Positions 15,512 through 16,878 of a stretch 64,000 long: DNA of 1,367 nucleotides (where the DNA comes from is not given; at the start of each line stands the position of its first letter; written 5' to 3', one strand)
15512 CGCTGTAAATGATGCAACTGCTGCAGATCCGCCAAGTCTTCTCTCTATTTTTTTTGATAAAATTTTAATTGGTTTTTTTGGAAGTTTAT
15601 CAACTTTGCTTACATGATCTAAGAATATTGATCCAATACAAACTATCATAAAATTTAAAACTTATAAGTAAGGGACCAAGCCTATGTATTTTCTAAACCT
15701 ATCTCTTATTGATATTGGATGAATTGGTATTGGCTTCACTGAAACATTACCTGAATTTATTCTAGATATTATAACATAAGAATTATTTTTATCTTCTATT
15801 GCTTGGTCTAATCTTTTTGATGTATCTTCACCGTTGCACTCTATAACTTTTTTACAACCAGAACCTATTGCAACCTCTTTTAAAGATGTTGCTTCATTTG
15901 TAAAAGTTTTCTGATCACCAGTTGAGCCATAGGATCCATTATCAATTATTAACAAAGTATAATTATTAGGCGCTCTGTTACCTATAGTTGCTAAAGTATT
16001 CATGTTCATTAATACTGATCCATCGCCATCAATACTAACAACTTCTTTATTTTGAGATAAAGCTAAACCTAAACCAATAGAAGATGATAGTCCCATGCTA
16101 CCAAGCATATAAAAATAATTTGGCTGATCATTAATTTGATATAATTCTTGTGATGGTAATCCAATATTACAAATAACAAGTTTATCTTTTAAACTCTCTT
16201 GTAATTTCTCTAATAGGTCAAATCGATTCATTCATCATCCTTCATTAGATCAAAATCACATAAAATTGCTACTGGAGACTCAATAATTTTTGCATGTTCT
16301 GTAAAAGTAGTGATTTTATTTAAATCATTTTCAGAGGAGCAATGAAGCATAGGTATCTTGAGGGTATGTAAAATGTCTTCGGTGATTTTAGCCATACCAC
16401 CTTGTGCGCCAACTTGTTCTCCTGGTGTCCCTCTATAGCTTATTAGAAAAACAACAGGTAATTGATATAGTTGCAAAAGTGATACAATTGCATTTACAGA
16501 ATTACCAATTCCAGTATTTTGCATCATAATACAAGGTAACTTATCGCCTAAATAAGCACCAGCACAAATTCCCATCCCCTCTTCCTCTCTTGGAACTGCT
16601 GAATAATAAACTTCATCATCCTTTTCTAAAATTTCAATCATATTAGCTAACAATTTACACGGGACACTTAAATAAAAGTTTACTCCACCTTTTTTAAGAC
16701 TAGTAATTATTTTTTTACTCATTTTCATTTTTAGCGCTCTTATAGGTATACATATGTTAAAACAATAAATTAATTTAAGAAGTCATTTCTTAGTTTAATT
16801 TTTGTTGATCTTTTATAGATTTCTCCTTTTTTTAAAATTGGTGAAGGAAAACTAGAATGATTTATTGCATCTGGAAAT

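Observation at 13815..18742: ComDE-type split ThDP decarboxylase wired into a sugar-style operon: possible sulfonated-carbon route feeding Xsc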

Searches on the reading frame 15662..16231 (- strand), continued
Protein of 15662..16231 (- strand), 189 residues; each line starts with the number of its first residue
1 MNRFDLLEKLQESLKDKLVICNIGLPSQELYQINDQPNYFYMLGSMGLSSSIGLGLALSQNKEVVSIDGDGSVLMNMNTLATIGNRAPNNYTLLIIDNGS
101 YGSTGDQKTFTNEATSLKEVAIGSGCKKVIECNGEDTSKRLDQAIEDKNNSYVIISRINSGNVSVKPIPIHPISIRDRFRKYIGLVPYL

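Call 52: search_solved_structures(query=L077:14881-15900:-, max_evalue=0.00001, show_alignments=1)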
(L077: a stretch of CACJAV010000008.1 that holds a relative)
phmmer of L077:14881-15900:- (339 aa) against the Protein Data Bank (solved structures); distinct sequences matched with E-value up to 0.00001: 13.
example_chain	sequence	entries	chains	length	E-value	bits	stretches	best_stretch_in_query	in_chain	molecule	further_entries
8tnf_A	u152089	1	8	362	2.8e-77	263.5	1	4-314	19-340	DUF2090 domain-containing protein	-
5hjl_A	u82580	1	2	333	4.6e-36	128.1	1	9-313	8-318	Tagatose 1,6-diphosphate aldolase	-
3iv3_A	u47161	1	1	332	7.1e-35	124.2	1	8-313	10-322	Tagatose 1,6-diphosphate aldolase 2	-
3myp_A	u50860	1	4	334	7e-34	120.9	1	7-287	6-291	Tagatose 1,6-diphosphate aldolase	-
3kao_A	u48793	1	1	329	7.7e-34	120.8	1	7-286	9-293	Tagatose 1,6-diphosphate aldolase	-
3jrk_A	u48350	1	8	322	7.7e-33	117.5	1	14-308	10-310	Tagatose 1,6-diphosphate aldolase 2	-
3mhf_A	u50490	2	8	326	7.7e-33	117.5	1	13-308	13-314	Tagatose 1,6-diphosphate aldolase 2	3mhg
5f2l_A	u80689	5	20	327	7.7e-33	117.5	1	13-308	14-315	Tagatose 1,6-diphosphate aldolase 2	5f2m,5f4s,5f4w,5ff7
5f2g_A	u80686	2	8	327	2e-32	116.1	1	13-308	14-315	Tagatose 1,6-diphosphate aldolase 2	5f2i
3myo_A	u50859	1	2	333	9e-28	100.8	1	12-284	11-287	Tagatose 1,6-diphosphate aldolase 1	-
7ag7_A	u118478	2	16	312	2.2e-17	66.7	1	12-286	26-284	Sulfofructosephosphate aldolase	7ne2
1to3_A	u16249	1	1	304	2.5e-17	66.5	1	12-286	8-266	Putative aldolase yihT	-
7ag1_Z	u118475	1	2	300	6.5e-16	61.9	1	15-280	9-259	Sulfofructosephosphate aldolase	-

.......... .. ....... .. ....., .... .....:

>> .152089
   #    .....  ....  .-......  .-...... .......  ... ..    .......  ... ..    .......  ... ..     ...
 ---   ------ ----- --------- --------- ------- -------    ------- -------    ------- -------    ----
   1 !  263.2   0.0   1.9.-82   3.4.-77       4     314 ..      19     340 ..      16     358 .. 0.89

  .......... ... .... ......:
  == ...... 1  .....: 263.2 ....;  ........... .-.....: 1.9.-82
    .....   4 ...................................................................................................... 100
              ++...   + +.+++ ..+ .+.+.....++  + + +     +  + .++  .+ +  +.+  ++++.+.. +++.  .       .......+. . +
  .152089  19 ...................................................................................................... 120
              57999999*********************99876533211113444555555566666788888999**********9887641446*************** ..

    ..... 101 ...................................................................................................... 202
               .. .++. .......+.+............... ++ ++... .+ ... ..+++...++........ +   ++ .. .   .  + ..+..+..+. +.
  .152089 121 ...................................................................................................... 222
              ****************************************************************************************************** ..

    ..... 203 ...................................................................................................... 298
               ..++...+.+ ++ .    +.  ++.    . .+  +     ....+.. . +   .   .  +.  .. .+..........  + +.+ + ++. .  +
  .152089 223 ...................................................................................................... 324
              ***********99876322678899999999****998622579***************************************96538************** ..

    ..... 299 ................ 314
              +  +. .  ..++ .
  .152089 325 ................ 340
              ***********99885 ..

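Call 53: search_protein_families(library=ncbifam, proteins=[L077:14881-15900:-, L059:7044-9458:+, L059:16059-17078:+, L061:10599-11609:+, L024:5428-6417:+, L029:6434-7492:+], max_evalue=1e-8)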
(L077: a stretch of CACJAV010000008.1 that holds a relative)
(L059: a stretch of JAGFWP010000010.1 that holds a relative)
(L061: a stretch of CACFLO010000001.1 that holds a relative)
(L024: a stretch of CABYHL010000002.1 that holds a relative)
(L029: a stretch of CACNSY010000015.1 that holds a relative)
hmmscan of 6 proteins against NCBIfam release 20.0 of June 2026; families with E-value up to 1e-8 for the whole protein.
L077:14881-15900:- (339 aa): 4 families
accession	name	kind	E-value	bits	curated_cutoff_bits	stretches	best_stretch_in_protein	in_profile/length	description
NF009498.0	PRK12858.1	subfamily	6.8e-95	317.9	184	1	5-327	5-335/342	tagatose 1,6-diphosphate aldolase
NF009065.0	PRK12399.1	subfamily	3.9e-51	174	458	1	7-317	6-323/326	tagatose 1,6-diphosphate aldolase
NF003180.0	PRK04161.1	subfamily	5.4e-50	170.4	519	1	8-317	8-324/330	tagatose 1,6-diphosphate aldolase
TIGR01232.1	lacD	equivalog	3.1e-37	128.5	432.2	1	8-287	6-290/325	tagatose-bisphosphate aldolase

L059:7044-9458:+ (804 aa): 3 families
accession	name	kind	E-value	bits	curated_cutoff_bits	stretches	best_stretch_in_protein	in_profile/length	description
NF040948.1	alpha_gluc_MalA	equivalog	1.2e-86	291.4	800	1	136-699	49-609/627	alpha-glucosidase MalA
NF007940.0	PRK10658.1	equivalog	9.7e-57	192.9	606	1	85-700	98-672/771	alpha-xylosidase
NF007746.0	PRK10426.1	equivalog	2e-42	145.4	553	1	317-694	300-668/683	alpha-glucosidase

L059:16059-17078:+ (339 aa): 2 families
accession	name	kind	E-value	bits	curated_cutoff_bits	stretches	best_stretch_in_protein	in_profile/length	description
NF033379.1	FrucBisAld_I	equivalog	1e-146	488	250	1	3-324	1-322/324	class I fructose-bisphosphate aldolase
NF003784.0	PRK05377.1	equivalog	2.2e-09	37.1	392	0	57-214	65-216/297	fructose bisphosphate aldolase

L061:10599-11609:+ (336 aa): 2 families
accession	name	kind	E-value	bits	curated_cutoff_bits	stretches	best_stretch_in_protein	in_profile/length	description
NF049922.1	MethglyxlRedYdjG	equivalog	9.4e-31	107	550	1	1-320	1-316/326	NADH-dependent methylglyoxal reductase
TIGR01293.1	Kv_beta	subfamily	1.2e-10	41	365.4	0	1-148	1-131/319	voltage-dependent potassium channel subunit beta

L024:5428-6417:+ (329 aa): 8 families
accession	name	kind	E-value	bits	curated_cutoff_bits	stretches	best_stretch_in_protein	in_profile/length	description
TIGR04380.1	myo_inos_iolG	equivalog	3.7e-25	88.5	355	1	4-324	4-326/330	inositol 2-dehydrogenase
NF040723.1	UDP-GlcNAcDh_Arch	equivalog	3.5e-23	82.6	450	1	23-298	23-279/302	UDP-N-acetylglucosamine 3-dehydrogenase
NF041392.1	XylDh_Gfo6_Halo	equivalog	1.7e-17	63.3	350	1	49-328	68-349/350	D-xylose 1-dehydrogenase Gfo6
NF052479.1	LevoglcsnDh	equivalog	5.9e-17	61.4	650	1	35-218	44-227/386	levoglucosan dehydrogenase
NF052679.1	InsChiInosDhIolG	equivalog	3.2e-13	49.4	540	1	7-206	13-199/343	bifunctional inositol 2-dehydrogenase/D-chiro-inositol 1-dehydrogenase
NF008607.0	PRK11579.1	subfamily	1.1e-11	44.3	330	1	25-206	30-202/346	oxidoreductase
NF007574.0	PRK10206.1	equivalog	2.3e-11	43.4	352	1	33-210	35-204/345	oxidoreductase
NF058561.1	BT_2158_fam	equivalog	5.7e-09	35.1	750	0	27-148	57-181/487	glycoside 3-dehydrogenase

L029:6434-7492:+ (352 aa): 8 families
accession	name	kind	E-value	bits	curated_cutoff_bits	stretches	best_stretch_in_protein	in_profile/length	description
TIGR04380.1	myo_inos_iolG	equivalog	7.5e-30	103.9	355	1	3-347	1-327/330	inositol 2-dehydrogenase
NF052479.1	LevoglcsnDh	equivalog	4.6e-27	94.7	650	1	1-245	1-265/386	levoglucosan dehydrogenase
NF040723.1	UDP-GlcNAcDh_Arch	equivalog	2.7e-22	79.7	450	1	4-255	1-225/302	UDP-N-acetylglucosamine 3-dehydrogenase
NF008607.0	PRK11579.1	subfamily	1.1e-18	67.4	330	1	3-198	4-198/346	oxidoreductase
NF041392.1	XylDh_Gfo6_Halo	equivalog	7.9e-15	54.5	350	1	66-201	83-223/350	D-xylose 1-dehydrogenase Gfo6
NF052679.1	InsChiInosDhIolG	equivalog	2.1e-14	53.3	540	1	4-126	3-127/343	bifunctional inositol 2-dehydrogenase/D-chiro-inositol 1-dehydrogenase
NF058563.1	BT_2159_fam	equivalog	8.3e-10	38.2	650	1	4-190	1-184/350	disaccharide 3-dehydrogenase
NF007574.0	PRK10206.1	equivalog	2.6e-09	36.6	352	1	56-193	56-191/345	oxidoreductase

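Call 65: search_protein_representatives(protein=window:15662-16231:-)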
Query: 189 residues. Proteins with E-value up to 0.001 (for the whole library): 3916; up to 1e-10: 1777; up to 1e-30: 68. The best 150 are listed.
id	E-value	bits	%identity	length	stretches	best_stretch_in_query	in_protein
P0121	3.5e-59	216.0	81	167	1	1-122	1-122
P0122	5.7e-52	192.5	75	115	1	75-189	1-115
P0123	2.4e-49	184.0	83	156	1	1-103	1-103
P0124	1.5e-46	174.9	50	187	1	1-183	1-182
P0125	3.3e-46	173.8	64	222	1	3-132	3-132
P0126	1.1e-45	172.0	48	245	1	1-181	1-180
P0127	7.2e-45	169.4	45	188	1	3-183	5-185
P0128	1.2e-44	168.7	83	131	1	1-96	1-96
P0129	2.2e-42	161.3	48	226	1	2-183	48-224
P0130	1.2e-41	158.9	50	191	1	2-181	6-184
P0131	3.4e-41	157.4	66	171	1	2-115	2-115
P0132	3.6e-41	157.3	66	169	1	3-121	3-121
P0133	2.9e-40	154.4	51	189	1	1-180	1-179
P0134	5.2e-40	153.6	46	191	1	2-182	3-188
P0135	6.9e-40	153.2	46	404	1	2-183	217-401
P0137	3.4e-39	150.9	43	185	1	1-180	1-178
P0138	1.0e-38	149.4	43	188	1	1-182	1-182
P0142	2.6e-38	148.0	43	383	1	2-182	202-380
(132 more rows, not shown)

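Call 66: search_protein_families(library=ncbifam, proteins=[P0124, P0126, P0127, P0130, P0133, P0134, P0135, P0137, P0138, P0142], max_evalue=1e-20)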
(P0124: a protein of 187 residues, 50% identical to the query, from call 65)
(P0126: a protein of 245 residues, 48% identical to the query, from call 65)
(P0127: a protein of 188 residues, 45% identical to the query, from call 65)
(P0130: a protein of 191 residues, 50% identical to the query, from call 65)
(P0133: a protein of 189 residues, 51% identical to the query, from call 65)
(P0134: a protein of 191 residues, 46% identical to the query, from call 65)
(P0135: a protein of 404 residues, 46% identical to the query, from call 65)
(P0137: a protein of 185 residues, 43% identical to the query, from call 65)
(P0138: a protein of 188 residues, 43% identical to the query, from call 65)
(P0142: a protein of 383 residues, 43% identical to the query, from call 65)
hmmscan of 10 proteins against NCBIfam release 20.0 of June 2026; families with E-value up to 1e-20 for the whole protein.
P0124 (187 aa): 3 families
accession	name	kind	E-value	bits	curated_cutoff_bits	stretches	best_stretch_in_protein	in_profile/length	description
TIGR03846.1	sulfopy_beta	equivalog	8.6e-71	237.6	221.5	1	3-182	1-181/182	sulfopyruvate decarboxylase subunit beta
TIGR03297.1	Ppyr-DeCO2ase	equivalog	3.3e-47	161.2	312.5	1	1-180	171-358/360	phosphonopyruvate decarboxylase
NF004813.0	PRK06163.1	equivalog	4.2e-44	150.7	240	1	1-182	13-196/202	hypothetical protein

P0126 (245 aa): 3 families
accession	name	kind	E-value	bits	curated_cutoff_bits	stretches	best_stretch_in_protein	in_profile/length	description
TIGR03846.1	sulfopy_beta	equivalog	3.5e-69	232.4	221.5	1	3-182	1-181/182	sulfopyruvate decarboxylase subunit beta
TIGR03297.1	Ppyr-DeCO2ase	equivalog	1.9e-45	155.4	312.5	1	1-180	171-358/360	phosphonopyruvate decarboxylase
NF004813.0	PRK06163.1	equivalog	6.7e-39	133.7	240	1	1-183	13-197/202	hypothetical protein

P0127 (188 aa): 3 families
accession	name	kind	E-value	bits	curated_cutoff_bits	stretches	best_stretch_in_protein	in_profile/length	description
TIGR03846.1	sulfopy_beta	equivalog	1.7e-64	217.1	221.5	1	5-184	1-180/182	sulfopyruvate decarboxylase subunit beta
TIGR03297.1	Ppyr-DeCO2ase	equivalog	7e-42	143.7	312.5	1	4-185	172-360/360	phosphonopyruvate decarboxylase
NF004813.0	PRK06163.1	equivalog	2e-37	128.9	240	1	11-185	22-196/202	hypothetical protein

P0130 (191 aa): 3 families
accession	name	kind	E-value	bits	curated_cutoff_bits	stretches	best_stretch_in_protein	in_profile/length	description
TIGR03846.1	sulfopy_beta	equivalog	1.2e-63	214.4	221.5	1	7-187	1-182/182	sulfopyruvate decarboxylase subunit beta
NF004813.0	PRK06163.1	equivalog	7e-40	136.9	240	1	12-185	21-195/202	hypothetical protein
TIGR03297.1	Ppyr-DeCO2ase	equivalog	1e-37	130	312.5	1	5-184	171-358/360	phosphonopyruvate decarboxylase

P0133 (189 aa): 3 families
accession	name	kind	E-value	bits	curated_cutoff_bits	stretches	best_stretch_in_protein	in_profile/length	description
TIGR03846.1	sulfopy_beta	equivalog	1e-67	227.6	221.5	1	3-181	1-180/182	sulfopyruvate decarboxylase subunit beta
TIGR03297.1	Ppyr-DeCO2ase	equivalog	1.1e-43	149.7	312.5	1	1-180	171-358/360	phosphonopyruvate decarboxylase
NF004813.0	PRK06163.1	equivalog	1.4e-39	135.9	240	1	1-180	13-194/202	hypothetical protein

P0134 (191 aa): 3 families
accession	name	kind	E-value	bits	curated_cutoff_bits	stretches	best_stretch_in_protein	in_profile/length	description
TIGR03846.1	sulfopy_beta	equivalog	8.4e-62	208.3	221.5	1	4-189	1-181/182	sulfopyruvate decarboxylase subunit beta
TIGR03297.1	Ppyr-DeCO2ase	equivalog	9.3e-42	143.3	312.5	1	2-187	171-358/360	phosphonopyruvate decarboxylase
NF004813.0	PRK06163.1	equivalog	1.9e-36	125.6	240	1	9-188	20-195/202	hypothetical protein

P0135 (404 aa): 4 families
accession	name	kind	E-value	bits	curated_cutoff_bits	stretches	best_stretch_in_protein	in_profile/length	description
TIGR03297.1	Ppyr-DeCO2ase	equivalog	5e-69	233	312.5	1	19-398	2-357/360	phosphonopyruvate decarboxylase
TIGR03846.1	sulfopy_beta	equivalog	1.2e-59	201.2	221.5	1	218-401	1-181/182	sulfopyruvate decarboxylase subunit beta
TIGR03845.1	sulfopyru_alph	equivalog_domain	2.5e-49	167.3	147.95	1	10-165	4-160/160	sulfopyruvate decarboxylase subunit alpha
NF004813.0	PRK06163.1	equivalog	1.2e-39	136.1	240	1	212-399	9-194/202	hypothetical protein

P0137 (185 aa): 3 families
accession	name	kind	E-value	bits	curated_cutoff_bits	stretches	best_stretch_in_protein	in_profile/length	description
TIGR03846.1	sulfopy_beta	equivalog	2.8e-73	245.7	221.5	1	3-181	1-181/182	sulfopyruvate decarboxylase subunit beta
TIGR03297.1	Ppyr-DeCO2ase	equivalog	8.6e-47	159.9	312.5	1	1-178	171-357/360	phosphonopyruvate decarboxylase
NF004813.0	PRK06163.1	equivalog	1.5e-34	119.5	240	1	1-181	13-196/202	hypothetical protein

P0138 (188 aa): 3 families
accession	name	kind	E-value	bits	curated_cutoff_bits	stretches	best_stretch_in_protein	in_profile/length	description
TIGR03846.1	sulfopy_beta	equivalog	2.1e-68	229.8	221.5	1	3-183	1-181/182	sulfopyruvate decarboxylase subunit beta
TIGR03297.1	Ppyr-DeCO2ase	equivalog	2.7e-45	155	312.5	1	1-181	171-358/360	phosphonopyruvate decarboxylase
NF004813.0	PRK06163.1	equivalog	8.3e-44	149.7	240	1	1-183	13-196/202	hypothetical protein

P0142 (383 aa): 4 families
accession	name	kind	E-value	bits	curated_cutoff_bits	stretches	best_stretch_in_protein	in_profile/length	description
TIGR03846.1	sulfopy_beta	equivalog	2.1e-61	207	221.5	1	203-375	1-175/182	sulfopyruvate decarboxylase subunit beta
TIGR03297.1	Ppyr-DeCO2ase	equivalog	1.1e-57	195.8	312.5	1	16-381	1-360/360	phosphonopyruvate decarboxylase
TIGR03845.1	sulfopyru_alph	equivalog_domain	3e-53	180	147.95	1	5-161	1-160/160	sulfopyruvate decarboxylase subunit alpha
NF004813.0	PRK06163.1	equivalog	9.2e-37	126.7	240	1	202-331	14-145/202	hypothetical protein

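Call 68: find_related_loci(query=A1, collection=metagenome_contigs, flank=10000)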
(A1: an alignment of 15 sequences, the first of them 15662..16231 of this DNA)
Query A1 (189 aa) in metagenome_contigs; peptide patterns used: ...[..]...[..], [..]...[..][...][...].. (x = any residue, [..] = any of these).
600 stretches matched a pattern (row limit reached: there are more); 554 encode a relative of the query (tblastn E <= 1e-3); the best 80 are kept; 80 distinct loci.
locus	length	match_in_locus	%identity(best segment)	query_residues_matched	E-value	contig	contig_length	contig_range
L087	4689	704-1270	81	1-189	3e-103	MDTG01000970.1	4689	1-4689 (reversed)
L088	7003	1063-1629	82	1-189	2e-102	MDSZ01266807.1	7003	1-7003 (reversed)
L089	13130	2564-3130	80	1-189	4e-102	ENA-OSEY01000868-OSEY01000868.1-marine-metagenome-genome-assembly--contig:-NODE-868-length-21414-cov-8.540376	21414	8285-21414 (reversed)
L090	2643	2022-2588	80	1-189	2e-105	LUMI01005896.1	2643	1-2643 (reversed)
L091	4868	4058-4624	76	1-189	1e-98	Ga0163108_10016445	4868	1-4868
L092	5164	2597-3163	77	1-189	2e-98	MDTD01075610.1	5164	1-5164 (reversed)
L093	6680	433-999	76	1-189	7e-98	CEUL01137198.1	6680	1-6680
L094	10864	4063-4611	80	1-183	4e-98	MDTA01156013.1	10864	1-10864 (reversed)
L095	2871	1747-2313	77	1-189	1e-99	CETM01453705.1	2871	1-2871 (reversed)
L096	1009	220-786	77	1-189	3e-105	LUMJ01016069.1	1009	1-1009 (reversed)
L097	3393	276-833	76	1-186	3e-97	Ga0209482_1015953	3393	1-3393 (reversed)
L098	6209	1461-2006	60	1-183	2e-71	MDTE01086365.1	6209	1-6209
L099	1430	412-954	48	1-181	7e-64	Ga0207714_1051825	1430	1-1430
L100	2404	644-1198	48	1-183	7e-52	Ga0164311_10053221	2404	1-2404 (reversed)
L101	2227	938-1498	45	1-183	4e-51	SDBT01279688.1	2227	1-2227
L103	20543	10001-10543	46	1-183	2e-49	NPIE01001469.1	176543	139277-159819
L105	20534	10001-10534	52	1-179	9e-49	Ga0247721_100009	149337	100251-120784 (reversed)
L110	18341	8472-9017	43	1-183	9e-46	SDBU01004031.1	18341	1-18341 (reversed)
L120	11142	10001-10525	49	1-179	2e-52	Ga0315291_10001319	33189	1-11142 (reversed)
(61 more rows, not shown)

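Call 71: search_protein_families(library=pfam, proteins=[L098:56-766:+, L098:2098-3342:+, L105:8251-9492:+, L105:10533-11846:-, L103:8264-9292:+, L103:7004-8140:+, L120:8765-9469:+, L120:7990-8778:+, L110:6702-7907:+, L110:9166-10743:+], max_evalue=0.00001)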
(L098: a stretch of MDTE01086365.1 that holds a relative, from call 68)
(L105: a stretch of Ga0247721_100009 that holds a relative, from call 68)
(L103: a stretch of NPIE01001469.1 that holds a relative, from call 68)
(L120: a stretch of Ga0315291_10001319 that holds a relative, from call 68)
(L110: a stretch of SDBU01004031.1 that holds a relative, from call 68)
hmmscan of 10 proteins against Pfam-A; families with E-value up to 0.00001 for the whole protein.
L098:56-766:+ (236 aa): 1 family
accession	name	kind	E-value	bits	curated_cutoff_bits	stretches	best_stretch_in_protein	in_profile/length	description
PF03576.19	Peptidase_S58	-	2.1e-75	254.5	23.9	1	1-209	103-301/307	Peptidase family S58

L098:2098-3342:+ (414 aa): 1 family
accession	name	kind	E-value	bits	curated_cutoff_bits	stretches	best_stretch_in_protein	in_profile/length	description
PF05787.19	PhoX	-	4.6e-55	188.2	24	2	131-403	154-515/515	Alkaline phosphatase PhoX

L105:8251-9492:+ (413 aa): 1 family
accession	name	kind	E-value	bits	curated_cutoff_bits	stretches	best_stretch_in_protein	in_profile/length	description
PF00291.31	PALP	-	2.2e-32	113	35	1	65-372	7-295/295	Pyridoxal-phosphate dependent enzyme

L105:10533-11846:- (437 aa): 1 family
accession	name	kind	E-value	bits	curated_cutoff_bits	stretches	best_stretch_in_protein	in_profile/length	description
PF01837.22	HcyBio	-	1.4e-97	327.2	26.2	1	28-428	1-349/349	Homocysteine biosynthesis enzyme, sulfur-incorporation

L103:8264-9292:+ (342 aa): 1 family
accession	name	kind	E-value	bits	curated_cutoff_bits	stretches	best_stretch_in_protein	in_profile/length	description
PF02615.19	Ldh_2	-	3.5e-120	401.6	38.8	1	5-325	3-332/333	Malate/L-lactate dehydrogenase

L103:7004-8140:+ (378 aa): 2 families
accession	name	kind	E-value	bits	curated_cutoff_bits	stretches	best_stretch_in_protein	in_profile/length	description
PF00586.29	AIRS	-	1.6e-28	99.8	24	1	79-191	4-112/112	AIR synthase related protein, N-terminal domain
PF02769.27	AIRS_C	-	1e-27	97.6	23.1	1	204-369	2-156/156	AIR synthase related protein, C-terminal domain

L120:8765-9469:+ (234 aa): 1 family
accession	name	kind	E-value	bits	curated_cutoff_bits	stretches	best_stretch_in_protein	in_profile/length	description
PF04029.19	2-ph_phosp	-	4.3e-42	144.2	26.4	1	16-208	10-225/226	2-phosphosulpholactate phosphatase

L120:7990-8778:+ (262 aa): 1 family
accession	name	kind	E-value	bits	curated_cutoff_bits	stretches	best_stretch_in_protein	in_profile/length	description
PF02679.21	ComA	-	8.3e-90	300.9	25.2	1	16-257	2-243/243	(2R)-phospho-3-sulfolactate synthase (ComA)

L110:6702-7907:+ (401 aa): 1 family
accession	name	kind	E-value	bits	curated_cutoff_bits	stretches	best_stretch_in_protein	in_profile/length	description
PF02515.22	CoA_transf_3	-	2.8e-94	316.7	23.3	1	5-377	1-365/366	CoA-transferase family III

L110:9166-10743:+ (525 aa): 1 family
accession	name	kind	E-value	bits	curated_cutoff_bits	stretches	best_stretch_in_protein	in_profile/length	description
PF01398.27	JAB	-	1.8e-11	44.3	22.5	1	34-147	5-113/117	JAB1/Mov34/MPN/PAD-1 ubiquitin protease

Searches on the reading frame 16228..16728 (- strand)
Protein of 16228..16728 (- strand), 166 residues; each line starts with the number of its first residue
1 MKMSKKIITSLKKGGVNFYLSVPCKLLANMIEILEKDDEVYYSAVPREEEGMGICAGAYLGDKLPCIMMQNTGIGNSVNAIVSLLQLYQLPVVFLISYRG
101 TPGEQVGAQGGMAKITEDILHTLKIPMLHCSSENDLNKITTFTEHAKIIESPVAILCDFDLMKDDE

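Call 3: search_protein_families(library=pfam, proteins=[window:16228-16728:-])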
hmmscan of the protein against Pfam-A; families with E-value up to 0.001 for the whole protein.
window:16228-16728:- (166 aa): 1 family
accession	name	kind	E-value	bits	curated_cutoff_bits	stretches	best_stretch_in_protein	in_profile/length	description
PF02776.23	TPP_enzyme_N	-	7.5e-07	29.4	26.8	1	1-108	1-109/119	Thiamine pyrophosphate enzyme, N-terminal TPP binding domain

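Call 4: search_protein_families(library=ncbifam, proteins=[window:16228-16728:-])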
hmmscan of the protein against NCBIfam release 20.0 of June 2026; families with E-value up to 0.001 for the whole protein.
window:16228-16728:- (166 aa): 2 families
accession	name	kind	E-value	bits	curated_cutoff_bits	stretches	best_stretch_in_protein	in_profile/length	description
TIGR03845.1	sulfopyru_alph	equivalog_domain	1.4e-47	161.5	147.95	1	4-159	1-157/160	sulfopyruvate decarboxylase subunit alpha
TIGR03297.1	Ppyr-DeCO2ase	equivalog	9.7e-29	100.5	312.5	1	15-162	1-155/360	phosphonopyruvate decarboxylase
